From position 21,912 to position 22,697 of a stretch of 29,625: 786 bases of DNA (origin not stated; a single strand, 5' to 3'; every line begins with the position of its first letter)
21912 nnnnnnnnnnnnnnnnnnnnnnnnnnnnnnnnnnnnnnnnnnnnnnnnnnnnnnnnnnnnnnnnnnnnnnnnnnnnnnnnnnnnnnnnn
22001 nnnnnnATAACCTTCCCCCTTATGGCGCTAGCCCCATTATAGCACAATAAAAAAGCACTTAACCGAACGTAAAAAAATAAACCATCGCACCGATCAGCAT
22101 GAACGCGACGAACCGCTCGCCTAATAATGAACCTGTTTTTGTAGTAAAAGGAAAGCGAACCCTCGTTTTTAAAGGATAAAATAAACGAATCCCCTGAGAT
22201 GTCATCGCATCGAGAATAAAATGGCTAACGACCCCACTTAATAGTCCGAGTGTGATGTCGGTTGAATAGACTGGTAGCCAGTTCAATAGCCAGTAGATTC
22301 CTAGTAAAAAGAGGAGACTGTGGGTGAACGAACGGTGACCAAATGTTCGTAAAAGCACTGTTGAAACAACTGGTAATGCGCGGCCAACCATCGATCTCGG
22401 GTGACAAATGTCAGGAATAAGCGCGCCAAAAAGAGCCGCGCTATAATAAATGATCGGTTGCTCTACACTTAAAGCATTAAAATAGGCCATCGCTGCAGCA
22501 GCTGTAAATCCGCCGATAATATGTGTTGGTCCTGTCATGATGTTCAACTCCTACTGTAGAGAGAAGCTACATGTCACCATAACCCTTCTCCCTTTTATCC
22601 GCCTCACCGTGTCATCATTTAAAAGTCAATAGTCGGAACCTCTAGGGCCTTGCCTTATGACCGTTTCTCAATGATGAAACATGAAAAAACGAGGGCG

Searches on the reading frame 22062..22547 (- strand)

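Call 76: search_protein_families(library=pfam, proteins=[window:22062-22547:-], max_evalue=0.00001)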
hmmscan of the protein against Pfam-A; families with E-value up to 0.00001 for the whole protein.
window:22062-22547:- (162 aa): 1 family
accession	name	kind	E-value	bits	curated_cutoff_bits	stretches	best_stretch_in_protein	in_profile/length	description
PF04307.19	YdjM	-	8.9e-35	120.2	29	1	4-149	1-145/176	YdjM inner membrane protein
